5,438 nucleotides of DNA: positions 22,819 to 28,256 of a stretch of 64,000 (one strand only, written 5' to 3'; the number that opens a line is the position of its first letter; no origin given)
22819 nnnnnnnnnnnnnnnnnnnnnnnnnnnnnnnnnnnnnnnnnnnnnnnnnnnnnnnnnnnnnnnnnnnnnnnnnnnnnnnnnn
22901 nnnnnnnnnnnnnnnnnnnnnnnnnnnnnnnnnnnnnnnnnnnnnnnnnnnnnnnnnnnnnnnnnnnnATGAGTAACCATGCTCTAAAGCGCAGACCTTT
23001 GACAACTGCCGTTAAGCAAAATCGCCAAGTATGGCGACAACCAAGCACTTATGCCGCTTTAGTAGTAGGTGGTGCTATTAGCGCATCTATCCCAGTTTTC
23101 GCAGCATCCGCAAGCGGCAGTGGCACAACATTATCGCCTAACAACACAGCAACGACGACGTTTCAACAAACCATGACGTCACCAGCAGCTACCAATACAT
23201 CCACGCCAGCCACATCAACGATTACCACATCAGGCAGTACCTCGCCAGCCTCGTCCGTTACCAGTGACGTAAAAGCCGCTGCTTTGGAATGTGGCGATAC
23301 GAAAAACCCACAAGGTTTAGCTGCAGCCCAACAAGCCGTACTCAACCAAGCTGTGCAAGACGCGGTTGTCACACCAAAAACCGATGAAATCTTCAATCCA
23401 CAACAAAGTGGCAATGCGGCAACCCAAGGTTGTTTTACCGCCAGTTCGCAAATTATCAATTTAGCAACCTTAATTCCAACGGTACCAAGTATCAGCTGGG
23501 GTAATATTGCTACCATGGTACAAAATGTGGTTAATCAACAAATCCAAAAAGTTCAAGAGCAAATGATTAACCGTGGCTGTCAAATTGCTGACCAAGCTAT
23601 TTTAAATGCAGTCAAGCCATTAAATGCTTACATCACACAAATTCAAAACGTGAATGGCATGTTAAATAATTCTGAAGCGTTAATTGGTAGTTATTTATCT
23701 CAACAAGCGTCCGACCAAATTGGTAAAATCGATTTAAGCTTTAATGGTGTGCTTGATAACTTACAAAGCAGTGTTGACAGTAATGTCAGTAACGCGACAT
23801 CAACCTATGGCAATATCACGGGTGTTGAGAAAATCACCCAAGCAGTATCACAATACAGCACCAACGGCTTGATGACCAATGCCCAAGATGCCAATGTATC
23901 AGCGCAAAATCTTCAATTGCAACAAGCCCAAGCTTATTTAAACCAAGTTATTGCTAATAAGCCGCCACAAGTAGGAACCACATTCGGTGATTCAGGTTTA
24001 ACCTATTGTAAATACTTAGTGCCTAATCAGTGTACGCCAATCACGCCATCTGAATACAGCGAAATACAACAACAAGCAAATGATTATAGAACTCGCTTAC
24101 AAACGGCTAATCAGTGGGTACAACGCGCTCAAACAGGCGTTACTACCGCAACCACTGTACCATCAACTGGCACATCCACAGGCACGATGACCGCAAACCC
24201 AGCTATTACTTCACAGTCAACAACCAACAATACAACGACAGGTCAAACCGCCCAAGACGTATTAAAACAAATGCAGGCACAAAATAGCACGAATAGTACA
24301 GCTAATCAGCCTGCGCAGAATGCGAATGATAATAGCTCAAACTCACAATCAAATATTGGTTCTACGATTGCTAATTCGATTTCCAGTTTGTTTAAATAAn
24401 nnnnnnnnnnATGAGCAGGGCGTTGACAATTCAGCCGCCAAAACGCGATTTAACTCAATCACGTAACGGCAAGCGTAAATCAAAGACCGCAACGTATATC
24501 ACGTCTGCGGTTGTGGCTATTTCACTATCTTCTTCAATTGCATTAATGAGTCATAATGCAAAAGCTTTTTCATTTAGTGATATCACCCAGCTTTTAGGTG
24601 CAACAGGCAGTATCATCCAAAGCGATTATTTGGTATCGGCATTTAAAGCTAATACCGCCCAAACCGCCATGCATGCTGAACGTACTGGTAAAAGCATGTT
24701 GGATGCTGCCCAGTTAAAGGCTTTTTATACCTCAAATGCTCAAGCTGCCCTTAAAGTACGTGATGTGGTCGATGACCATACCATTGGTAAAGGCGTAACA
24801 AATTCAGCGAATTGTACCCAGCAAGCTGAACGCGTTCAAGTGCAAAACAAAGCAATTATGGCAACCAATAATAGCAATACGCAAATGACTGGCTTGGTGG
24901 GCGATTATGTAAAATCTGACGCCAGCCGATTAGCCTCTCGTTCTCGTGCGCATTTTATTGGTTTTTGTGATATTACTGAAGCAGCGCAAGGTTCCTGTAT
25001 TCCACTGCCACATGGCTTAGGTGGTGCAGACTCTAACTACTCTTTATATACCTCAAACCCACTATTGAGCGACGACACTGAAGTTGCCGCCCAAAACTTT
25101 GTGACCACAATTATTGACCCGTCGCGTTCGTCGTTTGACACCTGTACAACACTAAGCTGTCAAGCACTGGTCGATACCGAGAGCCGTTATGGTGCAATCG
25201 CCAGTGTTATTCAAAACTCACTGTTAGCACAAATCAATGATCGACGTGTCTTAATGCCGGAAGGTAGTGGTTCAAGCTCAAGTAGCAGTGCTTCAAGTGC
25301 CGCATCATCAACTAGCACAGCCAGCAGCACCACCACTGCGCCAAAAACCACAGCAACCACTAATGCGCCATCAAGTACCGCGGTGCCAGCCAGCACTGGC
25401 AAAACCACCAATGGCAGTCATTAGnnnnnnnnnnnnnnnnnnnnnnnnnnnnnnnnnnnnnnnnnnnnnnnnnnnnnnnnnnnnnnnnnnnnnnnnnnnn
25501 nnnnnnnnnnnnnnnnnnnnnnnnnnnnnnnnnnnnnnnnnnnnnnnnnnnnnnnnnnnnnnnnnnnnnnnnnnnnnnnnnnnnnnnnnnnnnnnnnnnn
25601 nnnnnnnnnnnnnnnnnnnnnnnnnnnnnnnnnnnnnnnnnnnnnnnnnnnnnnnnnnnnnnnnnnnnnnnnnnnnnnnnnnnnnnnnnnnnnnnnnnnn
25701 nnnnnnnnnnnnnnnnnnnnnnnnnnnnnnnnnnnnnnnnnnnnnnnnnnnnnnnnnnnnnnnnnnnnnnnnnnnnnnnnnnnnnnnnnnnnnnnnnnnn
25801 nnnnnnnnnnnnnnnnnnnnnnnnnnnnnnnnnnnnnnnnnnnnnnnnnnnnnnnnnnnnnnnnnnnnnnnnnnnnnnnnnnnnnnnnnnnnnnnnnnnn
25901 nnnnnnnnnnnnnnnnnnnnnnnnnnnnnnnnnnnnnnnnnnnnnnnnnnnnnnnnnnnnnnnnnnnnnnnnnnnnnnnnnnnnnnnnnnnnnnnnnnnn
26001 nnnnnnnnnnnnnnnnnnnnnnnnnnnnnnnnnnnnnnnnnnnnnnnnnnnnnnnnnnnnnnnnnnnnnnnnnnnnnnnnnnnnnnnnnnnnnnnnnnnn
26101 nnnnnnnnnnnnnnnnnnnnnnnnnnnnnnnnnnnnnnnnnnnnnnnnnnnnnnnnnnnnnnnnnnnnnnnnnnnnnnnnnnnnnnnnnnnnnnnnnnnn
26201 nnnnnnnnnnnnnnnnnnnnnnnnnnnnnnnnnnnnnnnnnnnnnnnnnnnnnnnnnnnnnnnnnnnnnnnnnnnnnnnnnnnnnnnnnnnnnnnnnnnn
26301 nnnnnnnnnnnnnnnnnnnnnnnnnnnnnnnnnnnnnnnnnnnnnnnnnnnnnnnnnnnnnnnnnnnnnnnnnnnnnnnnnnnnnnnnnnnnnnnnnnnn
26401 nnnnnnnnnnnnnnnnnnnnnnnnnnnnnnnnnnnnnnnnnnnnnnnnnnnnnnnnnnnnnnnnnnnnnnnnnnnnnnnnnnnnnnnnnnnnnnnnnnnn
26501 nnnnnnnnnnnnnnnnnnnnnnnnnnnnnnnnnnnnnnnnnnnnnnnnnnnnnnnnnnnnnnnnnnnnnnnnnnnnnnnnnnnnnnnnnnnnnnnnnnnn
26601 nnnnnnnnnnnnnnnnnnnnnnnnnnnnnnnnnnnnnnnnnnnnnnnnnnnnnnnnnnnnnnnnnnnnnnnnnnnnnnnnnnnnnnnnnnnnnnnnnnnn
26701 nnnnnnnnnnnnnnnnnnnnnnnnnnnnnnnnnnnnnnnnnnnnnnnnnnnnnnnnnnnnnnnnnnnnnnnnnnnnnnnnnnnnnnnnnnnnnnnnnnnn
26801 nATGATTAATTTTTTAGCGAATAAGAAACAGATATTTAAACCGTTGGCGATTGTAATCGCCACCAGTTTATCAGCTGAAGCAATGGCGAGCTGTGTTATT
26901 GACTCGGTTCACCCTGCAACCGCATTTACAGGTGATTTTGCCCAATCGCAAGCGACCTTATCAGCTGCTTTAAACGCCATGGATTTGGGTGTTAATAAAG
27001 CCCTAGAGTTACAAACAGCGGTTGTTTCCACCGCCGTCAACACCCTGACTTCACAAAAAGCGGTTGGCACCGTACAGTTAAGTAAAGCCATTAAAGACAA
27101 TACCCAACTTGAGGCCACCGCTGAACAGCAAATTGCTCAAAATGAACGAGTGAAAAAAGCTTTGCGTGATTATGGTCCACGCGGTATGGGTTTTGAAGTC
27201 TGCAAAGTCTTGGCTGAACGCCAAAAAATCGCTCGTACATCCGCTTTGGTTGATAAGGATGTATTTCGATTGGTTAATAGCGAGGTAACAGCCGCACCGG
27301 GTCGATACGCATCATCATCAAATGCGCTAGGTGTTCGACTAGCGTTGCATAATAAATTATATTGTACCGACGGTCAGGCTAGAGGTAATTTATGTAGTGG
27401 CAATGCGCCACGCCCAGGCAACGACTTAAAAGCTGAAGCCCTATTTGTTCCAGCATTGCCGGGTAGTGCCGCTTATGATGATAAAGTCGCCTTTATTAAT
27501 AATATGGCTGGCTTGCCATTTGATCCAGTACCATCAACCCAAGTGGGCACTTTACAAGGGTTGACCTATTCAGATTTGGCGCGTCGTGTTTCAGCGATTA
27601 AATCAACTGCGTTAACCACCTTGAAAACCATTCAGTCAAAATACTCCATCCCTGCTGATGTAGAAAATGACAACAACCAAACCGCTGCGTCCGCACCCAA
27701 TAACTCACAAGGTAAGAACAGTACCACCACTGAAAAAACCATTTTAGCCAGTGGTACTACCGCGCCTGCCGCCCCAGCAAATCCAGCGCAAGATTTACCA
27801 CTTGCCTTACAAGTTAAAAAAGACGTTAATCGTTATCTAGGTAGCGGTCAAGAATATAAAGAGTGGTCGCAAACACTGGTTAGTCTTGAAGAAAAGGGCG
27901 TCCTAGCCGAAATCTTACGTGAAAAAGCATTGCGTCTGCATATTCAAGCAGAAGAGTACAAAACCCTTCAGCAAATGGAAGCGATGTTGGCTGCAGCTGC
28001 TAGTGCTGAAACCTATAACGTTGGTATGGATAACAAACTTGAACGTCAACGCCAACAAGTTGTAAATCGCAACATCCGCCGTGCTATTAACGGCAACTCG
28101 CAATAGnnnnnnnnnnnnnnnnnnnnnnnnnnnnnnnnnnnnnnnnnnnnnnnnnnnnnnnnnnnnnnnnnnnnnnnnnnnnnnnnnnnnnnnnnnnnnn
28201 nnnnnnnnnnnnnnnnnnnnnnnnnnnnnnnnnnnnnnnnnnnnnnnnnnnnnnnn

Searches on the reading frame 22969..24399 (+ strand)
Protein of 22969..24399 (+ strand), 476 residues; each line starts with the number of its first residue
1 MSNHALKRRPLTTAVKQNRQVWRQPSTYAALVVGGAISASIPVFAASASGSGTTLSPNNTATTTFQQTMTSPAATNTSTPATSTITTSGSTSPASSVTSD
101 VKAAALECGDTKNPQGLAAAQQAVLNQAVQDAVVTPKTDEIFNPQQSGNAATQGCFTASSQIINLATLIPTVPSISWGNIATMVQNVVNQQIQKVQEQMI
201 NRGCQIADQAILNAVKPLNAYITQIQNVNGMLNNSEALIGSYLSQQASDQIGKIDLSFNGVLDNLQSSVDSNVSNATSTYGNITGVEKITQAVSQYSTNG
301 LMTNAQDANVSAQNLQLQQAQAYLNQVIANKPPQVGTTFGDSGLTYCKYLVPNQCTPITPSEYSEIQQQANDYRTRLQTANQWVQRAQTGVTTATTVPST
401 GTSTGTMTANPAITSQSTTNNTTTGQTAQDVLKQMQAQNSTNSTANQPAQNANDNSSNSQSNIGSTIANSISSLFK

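Call 7: search_protein_families(library=ncbifam, proteins=[window:22969-24399:+], max_evalue=0.01)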
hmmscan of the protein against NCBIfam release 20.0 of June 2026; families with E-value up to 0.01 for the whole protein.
window:22969-24399:+ (476 aa): 0 families

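Call 19: search_protein_families(library=pfam, proteins=[window:22969-24399:+], max_evalue=0.1)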
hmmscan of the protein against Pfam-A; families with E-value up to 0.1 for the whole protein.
window:22969-24399:+ (476 aa): 0 families

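Call 84: search_solved_structures(query=A4, max_evalue=1)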
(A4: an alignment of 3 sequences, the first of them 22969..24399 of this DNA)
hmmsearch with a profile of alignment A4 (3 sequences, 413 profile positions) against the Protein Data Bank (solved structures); distinct sequences matched with E-value up to 1: 1.
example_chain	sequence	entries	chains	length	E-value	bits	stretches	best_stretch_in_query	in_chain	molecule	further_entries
2x43_S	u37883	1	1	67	0.16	14.1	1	195-240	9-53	SHERP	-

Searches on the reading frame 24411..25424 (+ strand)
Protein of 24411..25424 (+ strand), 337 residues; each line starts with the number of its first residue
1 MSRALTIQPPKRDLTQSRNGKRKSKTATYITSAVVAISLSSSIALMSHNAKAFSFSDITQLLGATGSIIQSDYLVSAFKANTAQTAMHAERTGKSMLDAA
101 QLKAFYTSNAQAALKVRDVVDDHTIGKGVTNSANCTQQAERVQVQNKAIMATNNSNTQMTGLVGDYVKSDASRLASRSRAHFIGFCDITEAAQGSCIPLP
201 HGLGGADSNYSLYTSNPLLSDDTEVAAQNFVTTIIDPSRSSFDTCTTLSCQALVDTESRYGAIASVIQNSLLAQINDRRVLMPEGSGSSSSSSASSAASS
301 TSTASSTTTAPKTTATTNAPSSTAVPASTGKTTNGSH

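Call 7: search_protein_families(library=ncbifam, proteins=[window:24411-25424:+], max_evalue=0.01)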
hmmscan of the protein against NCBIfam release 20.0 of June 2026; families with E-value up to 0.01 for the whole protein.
window:24411-25424:+ (337 aa): 0 families

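Call 19: search_protein_families(library=pfam, proteins=[window:24411-25424:+], max_evalue=0.1)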
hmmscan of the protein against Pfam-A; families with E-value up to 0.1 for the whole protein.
window:24411-25424:+ (337 aa): 0 families

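Call 85: search_solved_structures(query=A5, max_evalue=1)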
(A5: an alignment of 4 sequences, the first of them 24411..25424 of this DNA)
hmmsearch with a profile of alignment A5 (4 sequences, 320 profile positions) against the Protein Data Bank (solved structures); distinct sequences matched with E-value up to 1: 1.
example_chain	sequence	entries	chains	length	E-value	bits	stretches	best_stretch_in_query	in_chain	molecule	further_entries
1wix_A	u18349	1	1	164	0.062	15.8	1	100-156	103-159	Hook homolog 1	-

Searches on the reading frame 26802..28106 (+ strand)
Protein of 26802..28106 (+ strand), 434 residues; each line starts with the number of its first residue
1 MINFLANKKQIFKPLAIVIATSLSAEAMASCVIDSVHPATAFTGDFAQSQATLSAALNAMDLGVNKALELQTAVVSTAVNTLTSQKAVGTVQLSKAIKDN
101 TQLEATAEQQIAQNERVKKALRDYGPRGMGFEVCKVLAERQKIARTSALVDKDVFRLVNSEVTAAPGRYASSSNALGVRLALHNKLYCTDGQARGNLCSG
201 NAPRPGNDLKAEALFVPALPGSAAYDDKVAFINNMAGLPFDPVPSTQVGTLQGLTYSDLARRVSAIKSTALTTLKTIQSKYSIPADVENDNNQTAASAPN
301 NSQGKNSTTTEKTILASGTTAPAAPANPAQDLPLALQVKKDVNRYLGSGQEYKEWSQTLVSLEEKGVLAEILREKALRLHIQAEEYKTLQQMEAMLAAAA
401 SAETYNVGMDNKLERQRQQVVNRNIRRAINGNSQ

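Call 7: search_protein_families(library=ncbifam, proteins=[window:26802-28106:+], max_evalue=0.01)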
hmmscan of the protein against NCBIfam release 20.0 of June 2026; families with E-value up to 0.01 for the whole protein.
window:26802-28106:+ (434 aa): 0 families

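Call 19: search_protein_families(library=pfam, proteins=[window:26802-28106:+], max_evalue=0.1)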
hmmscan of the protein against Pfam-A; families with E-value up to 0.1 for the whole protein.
window:26802-28106:+ (434 aa): 0 families

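Call 83: search_solved_structures(query=A7, max_evalue=1, show_alignments=1)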
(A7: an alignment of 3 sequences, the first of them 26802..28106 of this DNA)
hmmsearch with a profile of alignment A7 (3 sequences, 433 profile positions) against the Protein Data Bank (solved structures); distinct sequences matched with E-value up to 1: 2.
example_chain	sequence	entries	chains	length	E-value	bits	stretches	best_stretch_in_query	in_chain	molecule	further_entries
1x5w_A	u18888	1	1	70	0.42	12.6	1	167-205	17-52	Zinc finger protein 64, isoforms 1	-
6jcs_A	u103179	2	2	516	0.76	11.7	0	302-341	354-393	Capsid protein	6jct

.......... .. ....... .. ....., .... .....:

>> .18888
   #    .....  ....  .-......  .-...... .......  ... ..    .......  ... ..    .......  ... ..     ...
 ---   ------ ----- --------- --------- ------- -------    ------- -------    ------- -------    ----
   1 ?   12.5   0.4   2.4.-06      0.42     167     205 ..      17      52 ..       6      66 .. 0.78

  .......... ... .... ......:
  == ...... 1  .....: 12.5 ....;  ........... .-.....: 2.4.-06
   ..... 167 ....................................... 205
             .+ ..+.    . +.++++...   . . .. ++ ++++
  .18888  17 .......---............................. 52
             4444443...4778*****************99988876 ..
